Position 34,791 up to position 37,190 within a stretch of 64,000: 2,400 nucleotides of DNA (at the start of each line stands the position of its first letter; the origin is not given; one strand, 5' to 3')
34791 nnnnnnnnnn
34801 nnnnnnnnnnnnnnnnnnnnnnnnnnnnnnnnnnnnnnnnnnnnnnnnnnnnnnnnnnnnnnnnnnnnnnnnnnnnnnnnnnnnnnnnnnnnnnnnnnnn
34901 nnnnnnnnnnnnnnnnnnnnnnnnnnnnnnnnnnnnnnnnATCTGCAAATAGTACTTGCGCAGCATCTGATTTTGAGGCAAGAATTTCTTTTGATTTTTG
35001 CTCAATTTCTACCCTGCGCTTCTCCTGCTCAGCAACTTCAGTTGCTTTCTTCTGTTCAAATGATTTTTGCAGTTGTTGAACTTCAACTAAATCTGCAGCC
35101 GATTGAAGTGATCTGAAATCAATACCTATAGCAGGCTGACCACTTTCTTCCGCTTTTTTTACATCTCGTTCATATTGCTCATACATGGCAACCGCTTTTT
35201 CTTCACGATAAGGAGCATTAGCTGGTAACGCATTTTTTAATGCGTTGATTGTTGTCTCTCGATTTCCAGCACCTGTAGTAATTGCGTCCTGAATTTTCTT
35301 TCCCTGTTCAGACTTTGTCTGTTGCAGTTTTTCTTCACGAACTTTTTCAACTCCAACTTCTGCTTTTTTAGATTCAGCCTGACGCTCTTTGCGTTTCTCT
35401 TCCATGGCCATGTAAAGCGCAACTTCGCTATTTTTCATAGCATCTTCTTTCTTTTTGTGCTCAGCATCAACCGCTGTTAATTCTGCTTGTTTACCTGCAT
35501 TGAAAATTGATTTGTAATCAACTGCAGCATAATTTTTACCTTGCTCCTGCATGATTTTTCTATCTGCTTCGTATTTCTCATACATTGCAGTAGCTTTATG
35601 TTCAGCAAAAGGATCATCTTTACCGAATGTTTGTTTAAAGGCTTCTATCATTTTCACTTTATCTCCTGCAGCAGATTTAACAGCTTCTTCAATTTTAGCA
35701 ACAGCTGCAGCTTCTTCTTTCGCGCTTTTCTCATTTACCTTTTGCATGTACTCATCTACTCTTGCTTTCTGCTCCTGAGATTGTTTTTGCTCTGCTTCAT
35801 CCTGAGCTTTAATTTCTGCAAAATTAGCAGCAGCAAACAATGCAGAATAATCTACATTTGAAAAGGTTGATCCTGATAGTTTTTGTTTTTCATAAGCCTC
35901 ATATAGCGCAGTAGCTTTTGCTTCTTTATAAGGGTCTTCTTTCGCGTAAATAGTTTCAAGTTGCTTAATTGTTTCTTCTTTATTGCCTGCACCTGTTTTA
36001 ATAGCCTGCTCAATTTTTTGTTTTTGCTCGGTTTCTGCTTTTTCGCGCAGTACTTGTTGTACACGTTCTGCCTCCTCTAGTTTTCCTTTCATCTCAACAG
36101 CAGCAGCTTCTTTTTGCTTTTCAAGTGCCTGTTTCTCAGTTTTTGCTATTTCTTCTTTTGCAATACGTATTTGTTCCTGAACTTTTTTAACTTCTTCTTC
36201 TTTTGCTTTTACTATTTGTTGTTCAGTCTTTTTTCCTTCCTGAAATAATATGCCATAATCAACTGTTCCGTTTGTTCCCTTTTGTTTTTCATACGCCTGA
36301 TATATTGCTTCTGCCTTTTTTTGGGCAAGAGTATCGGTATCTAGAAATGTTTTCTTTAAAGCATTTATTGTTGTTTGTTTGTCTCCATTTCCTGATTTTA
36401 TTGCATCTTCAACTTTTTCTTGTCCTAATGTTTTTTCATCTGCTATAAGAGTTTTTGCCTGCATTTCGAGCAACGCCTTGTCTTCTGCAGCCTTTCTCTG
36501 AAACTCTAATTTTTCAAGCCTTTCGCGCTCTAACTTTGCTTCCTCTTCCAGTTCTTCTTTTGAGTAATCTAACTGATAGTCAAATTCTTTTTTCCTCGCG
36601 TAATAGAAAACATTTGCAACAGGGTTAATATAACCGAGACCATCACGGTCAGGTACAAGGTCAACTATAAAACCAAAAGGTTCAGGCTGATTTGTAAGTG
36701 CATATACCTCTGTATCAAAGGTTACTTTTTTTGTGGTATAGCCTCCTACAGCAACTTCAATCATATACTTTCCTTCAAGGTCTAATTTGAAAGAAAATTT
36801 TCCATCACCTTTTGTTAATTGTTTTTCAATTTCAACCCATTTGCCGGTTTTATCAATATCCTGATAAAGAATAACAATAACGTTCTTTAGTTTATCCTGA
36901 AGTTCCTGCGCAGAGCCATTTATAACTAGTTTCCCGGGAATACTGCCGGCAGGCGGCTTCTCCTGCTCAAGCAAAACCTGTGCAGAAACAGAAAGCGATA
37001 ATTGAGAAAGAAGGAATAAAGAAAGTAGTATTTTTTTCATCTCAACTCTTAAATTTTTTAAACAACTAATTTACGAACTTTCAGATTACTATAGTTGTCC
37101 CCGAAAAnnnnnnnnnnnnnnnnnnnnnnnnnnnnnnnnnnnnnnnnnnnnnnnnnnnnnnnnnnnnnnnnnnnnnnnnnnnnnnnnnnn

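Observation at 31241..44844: Tandem array of five paralogous PorE-like envelope genes that together recapitulate Tol-Pal parts, including two giant coiled-coil members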

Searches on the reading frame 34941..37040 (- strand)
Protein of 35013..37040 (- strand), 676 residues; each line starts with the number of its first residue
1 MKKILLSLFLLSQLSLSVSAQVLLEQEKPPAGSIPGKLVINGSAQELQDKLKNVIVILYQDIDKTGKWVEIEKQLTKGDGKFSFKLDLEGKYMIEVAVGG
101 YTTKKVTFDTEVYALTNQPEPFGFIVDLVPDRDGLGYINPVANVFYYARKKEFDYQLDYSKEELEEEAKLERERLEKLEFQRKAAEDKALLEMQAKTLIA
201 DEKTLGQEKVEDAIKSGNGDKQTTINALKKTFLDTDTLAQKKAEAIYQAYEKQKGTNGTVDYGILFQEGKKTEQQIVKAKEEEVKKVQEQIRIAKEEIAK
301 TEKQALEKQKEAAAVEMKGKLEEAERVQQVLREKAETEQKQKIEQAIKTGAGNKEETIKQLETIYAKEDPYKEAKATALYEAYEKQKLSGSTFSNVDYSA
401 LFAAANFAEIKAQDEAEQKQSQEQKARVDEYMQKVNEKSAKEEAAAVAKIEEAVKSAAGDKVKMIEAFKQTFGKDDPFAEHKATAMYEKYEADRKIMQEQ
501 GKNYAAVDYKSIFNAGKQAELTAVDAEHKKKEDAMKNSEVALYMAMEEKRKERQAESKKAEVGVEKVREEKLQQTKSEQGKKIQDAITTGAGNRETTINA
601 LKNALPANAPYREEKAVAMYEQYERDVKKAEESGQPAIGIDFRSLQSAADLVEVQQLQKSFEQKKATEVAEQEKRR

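Call 15: find_homologous_proteins(query=window:35013-37040:-, max_evalue=0.001)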
Query seq(676 aa) (676 aa): 7 proteins with E <= 0.001 among 8000 candidates.
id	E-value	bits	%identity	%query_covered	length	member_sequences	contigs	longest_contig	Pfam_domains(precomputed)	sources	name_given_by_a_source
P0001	0.0e+0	1367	99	100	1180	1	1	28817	-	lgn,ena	-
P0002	0.0e+0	1229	89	100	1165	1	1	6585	-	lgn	-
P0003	0.0e+0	1173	86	100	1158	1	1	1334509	-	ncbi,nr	ncbi:MAG: hypothetical protein POELPBGB_02689 [Bacteroidia bacterium]|nr:hypothetical protein [Bacte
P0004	7.6e-294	994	73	100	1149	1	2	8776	-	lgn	-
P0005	1.7e-286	970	73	98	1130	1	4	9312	-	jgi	-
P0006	5.7e-90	321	33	99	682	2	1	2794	-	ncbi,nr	ncbi:MAG: hypothetical protein KBC84_11005, partial [Proteobacteria bacterium]|nr:hypothetical prote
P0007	4.9e-89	318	33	97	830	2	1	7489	-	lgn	-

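Call 16: find_encoding_contigs(protein=P0003, flank=10000, max_places=2)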
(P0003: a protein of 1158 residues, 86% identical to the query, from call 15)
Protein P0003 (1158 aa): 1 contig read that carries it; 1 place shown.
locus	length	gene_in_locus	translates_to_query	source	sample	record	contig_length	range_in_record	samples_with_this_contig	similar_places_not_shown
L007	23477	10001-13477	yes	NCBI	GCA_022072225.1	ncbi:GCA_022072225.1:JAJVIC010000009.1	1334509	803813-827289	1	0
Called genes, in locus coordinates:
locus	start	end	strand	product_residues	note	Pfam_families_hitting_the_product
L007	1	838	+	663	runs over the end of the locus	PF00535:Glycos_transf_2, PF13641:Glyco_tranf_2_3, PF13632:Glyco_trans_2_3, PF13727:CoA_binding_3 (faint)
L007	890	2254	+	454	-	PF00364:Biotin_lipoyl, PF25917:BSH_RND (weak), PF25997:BSH_YhbJ (weak), PF26018:BSH_RND_rel (faint), PF02817:E3_binding, PF00198:2-oxoacid_dh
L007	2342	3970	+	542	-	PF13432:TPR_16 (weak), PF07676:PD40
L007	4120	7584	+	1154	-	PF07676:PD40 (weak), PF26549:Tricorn_N (faint), PF07676:PD40 (weak), PF00691:OmpA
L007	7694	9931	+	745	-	PF07676:PD40 (weak), PF00691:OmpA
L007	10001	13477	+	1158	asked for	-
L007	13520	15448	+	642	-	PF13414:TPR_11 (faint), PF13432:TPR_16 (faint), PF07676:PD40 (weak)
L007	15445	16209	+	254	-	PF00929:RNase_T, PF20600:ExoX-like_C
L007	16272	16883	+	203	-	PF01557:FAA_hydrolase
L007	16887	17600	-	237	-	PF01596:Methyltransf_3 (weak), PF13489:Methyltransf_23 (weak), PF05175:MTS, PF01170:UPF0020 (weak), PF03602:Cons_hypoth95 (weak), PF06325:PrmA, PF13847:Methyltransf_31, PF13649:Methyltransf_25, +3 more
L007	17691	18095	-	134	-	PF24986:PRC_RimM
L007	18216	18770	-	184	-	PF00886:Ribosomal_S16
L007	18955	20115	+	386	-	-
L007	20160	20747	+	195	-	PF25084:LbH_EIF2B, PF25087:GMPPB_C (faint), PF00132:Hexapep, PF14602:Hexapep_2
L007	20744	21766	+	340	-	PF01408:GFO_IDH_MocA, PF03447:NAD_binding_3 (weak), PF02894:GFO_IDH_MocA_C, PF22725:GFO_IDH_MocA_C3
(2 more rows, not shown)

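Call 17: find_encoding_contigs(protein=P0007, flank=10000, max_places=3)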
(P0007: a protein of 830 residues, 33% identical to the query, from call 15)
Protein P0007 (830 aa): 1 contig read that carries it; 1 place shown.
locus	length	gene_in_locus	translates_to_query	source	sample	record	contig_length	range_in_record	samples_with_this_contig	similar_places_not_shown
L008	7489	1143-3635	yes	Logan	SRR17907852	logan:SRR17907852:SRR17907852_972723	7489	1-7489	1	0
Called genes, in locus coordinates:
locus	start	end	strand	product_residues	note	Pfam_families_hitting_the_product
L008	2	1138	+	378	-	?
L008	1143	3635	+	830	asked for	-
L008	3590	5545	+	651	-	-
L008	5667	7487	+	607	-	?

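Call 58: predict_structure(alignment_id=A3)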
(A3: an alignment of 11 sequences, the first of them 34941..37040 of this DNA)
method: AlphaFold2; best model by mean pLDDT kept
length: 700 residues; sequences in the alignment: 11
mean_pLDDT: 75.4   pTM: 0.28
mean pLDDT of the five models: 75.4, 74.6, 66.9, 66.1, 63.3
residues with pLDDT >= 90: 39; 70-90: 466; 50-70: 162; < 50: 33
segments of 3 or more residues with pLDDT < 50: 1-3, 14-32, 694-700
pLDDT, mean of each block of 10 residues (from residue 1): 56 46 35 65 86 90 83 85 86 89 87 70 86 67 78 71 55 70 70 61 74 81 85 78 86 74 81 79 74 73 71 63 66 77 85 86 85 91 85 78 87 83 79 76 78 79 85 81 88 81 69 84 77 65 64 67 61 68 81 84 83 88 84 70 81 79 76 72 55 45
secondary structure, 60 per line:
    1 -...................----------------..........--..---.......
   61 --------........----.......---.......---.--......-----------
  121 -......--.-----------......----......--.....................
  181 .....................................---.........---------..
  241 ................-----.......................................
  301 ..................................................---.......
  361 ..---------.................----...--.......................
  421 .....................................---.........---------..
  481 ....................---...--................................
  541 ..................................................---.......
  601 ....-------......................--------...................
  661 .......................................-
elements in order (helices of 4 or more, strands of 3 or more residues): H2-20 E37-46 E54-60 E69-76 E81-87 E91-97 E104-109 E122-127 E142-147 E152-157 H160-217 H221-229 H239-256 H262-350 H354-362 H372-388 H398-457 H461-469 H479-500 H509-590 H594-604 H612-633 H642-699

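Call 60: fold_search(model_id=the predicted structure, library=pdb)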
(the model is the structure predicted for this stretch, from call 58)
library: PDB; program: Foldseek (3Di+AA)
matches with E <= 10: 1030; with E <= 0.001: 16
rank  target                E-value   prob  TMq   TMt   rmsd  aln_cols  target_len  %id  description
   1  9h68_C                2.6e-04  1.00  0.12  0.20   4.2       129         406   12  Crystal Structure of the spore gernation lytic transglycosylase SleC from Clostridioides difficile in its zymogenic fo (released 2025-02-12)
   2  9h68_D                2.6e-04  1.00  0.12  0.19   4.4       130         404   13  Crystal Structure of the spore gernation lytic transglycosylase SleC from Clostridioides difficile in its zymogenic fo (released 2025-02-12)
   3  9h68_B                2.8e-04  1.00  0.12  0.20   4.4       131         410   11  Crystal Structure of the spore gernation lytic transglycosylase SleC from Clostridioides difficile in its zymogenic fo (released 2025-02-12)
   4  9h68_A                4.1e-04  1.00  0.12  0.20   4.7       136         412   12  Crystal Structure of the spore gernation lytic transglycosylase SleC from Clostridioides difficile in its zymogenic fo (released 2025-02-12)
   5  4v4c_B                5.0e-04  1.00  0.10  0.23   4.2        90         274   19  Crystal Structure of Pyrogallol-Phloroglucinol Transhydroxylase from Pelobacter acidigallici (released 2014-07-09)
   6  2xsu                  6.2e-04  1.00  0.11  0.23   9.1       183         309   12  Crystal structure of the A72G mutant of Acinetobacter radioresistens catechol 1,2 dioxygenase (released 2010-10-13)
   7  6yoa_B                7.8e-04  1.00  0.10  0.42   6.4       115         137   16  Lig v 1 structure and the inflammatory response to the Ole e 1 protein family (released 2020-05-13)
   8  6fb3_A                8.2e-04  1.00  0.10  0.04   9.5       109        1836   16  Teneurin 2 Partial Extracellular Domain (released 2018-03-28)
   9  8qox_B                8.6e-04  1.00  0.11  0.17   3.0        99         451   17  Two-component assembly of SlaA and SlaB S-layer proteins of Sulfolobus acidocaldarius (released 2024-02-21)
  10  4gqz_D                8.6e-04  1.00  0.11  0.41   3.7       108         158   14  Crystal Structure of S.CueP (released 2013-08-14)
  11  2xsv                  8.6e-04  1.00  0.11  0.23   9.1       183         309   12  Crystal structure of L69A mutant Acinetobacter radioresistens catechol 1,2 dioxygenase (released 2010-10-13)
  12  6fwv_A                9.1e-04  1.00  0.11  0.15  15.4       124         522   19  The Bacillus anthracis TIE protein (released 2018-08-08)
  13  5umh_A                9.1e-04  1.00  0.12  0.25   7.8       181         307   13  Crystal Structure of Catechol 1,2-dioxygenase protein from Burkholderia multivorans (released 2017-02-15)
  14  6fwv_B                9.6e-04  1.00  0.11  0.15   2.5       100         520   22  The Bacillus anthracis TIE protein (released 2018-08-08)
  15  4gqz_B                9.6e-04  1.00  0.11  0.40   3.9       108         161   14  Crystal Structure of S.CueP (released 2013-08-14)
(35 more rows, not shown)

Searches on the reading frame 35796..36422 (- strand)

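Call 23: search_protein_families(library=pfam, proteins=[window:35796-36422:-], max_evalue=1)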
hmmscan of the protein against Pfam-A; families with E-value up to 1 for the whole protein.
seq(209 aa): 3 families
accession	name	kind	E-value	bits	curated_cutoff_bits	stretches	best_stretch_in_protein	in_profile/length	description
PF09671.16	Spore_GerQ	-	0.41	11.1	25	0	95-130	19-54/76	Spore coat protein (Spore_GerQ)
PF15346.11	ARGLU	-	0.66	10.3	27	1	71-173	29-125/149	Arginine and glutamate-rich 1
PF05262.16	Borrelia_P83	-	0.9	8.4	33.6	0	62-172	210-316/489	Borrelia P83/100 protein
